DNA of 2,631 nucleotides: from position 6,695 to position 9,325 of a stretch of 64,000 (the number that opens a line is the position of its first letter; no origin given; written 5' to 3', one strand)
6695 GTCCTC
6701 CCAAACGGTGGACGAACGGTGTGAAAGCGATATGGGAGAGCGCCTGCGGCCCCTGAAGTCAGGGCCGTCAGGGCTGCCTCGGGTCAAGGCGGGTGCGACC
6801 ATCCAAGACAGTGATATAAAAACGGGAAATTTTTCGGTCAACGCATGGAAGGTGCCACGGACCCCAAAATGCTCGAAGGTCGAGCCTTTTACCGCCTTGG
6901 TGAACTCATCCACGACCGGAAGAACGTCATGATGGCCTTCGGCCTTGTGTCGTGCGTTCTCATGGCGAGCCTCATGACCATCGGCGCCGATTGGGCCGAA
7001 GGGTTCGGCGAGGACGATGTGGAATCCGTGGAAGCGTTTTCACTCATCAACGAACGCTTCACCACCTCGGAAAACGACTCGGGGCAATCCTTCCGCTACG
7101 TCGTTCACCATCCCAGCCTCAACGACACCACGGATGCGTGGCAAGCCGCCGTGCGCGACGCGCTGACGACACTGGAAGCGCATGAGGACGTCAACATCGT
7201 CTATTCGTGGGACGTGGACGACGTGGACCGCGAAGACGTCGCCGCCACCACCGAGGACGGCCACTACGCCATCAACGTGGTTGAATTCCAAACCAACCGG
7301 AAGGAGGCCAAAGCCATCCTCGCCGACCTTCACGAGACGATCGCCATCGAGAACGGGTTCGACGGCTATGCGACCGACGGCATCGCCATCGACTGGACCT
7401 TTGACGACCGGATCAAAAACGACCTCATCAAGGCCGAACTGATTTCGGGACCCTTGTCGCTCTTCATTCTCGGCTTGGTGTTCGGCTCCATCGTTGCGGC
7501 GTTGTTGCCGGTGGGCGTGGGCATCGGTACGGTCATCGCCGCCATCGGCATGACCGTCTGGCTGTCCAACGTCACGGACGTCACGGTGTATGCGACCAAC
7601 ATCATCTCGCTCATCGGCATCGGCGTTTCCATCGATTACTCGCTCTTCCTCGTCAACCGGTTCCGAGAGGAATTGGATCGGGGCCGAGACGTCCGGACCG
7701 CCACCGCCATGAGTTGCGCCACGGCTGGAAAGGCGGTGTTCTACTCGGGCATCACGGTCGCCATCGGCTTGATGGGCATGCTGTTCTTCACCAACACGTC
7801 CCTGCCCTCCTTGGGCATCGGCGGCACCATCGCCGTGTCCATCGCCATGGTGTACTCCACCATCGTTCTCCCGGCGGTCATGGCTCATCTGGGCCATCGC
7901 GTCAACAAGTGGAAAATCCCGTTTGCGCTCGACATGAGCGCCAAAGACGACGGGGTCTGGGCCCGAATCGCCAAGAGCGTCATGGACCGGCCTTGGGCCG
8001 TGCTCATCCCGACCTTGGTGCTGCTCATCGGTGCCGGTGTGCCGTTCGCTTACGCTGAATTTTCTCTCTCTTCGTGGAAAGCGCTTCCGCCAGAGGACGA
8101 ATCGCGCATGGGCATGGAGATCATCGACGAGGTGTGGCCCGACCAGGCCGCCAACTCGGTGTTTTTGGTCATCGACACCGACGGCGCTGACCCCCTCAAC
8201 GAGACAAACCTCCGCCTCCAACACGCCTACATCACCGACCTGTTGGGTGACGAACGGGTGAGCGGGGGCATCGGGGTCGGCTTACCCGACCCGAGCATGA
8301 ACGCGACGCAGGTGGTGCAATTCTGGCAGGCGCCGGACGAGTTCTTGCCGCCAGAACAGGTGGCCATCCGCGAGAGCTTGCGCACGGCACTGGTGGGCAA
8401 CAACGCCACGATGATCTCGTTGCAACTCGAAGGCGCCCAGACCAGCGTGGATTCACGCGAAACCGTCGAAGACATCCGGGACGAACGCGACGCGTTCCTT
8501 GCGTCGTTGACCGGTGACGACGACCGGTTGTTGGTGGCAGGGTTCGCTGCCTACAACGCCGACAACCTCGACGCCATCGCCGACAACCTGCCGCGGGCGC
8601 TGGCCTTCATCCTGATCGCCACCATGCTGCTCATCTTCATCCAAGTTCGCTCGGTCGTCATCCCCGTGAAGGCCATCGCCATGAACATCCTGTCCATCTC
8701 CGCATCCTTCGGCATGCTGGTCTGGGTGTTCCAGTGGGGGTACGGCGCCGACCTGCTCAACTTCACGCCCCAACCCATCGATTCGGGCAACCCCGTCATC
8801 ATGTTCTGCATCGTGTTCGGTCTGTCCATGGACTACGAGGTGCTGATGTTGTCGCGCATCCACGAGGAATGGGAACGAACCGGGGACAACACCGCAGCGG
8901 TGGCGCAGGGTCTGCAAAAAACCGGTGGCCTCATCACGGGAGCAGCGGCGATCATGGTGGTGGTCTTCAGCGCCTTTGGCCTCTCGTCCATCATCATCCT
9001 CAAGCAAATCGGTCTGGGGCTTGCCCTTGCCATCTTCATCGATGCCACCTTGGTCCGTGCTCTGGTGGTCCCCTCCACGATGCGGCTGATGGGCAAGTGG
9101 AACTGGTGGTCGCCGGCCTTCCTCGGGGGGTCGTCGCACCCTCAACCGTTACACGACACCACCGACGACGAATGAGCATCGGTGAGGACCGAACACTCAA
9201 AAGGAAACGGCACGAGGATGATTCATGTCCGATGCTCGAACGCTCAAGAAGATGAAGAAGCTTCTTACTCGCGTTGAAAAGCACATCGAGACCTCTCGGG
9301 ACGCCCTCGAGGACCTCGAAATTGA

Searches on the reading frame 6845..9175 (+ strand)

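Call 51: search_protein_families(library=pfam, proteins=[window:6845-9175:+], max_evalue=0.001)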
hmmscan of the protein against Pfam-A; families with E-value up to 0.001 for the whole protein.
window:6845-9175:+ (776 aa): 1 family
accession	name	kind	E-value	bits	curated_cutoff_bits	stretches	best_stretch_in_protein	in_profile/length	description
PF03176.21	MMPL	-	1.1e-72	245.3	20.5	2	55-384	3-331/333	MMPL family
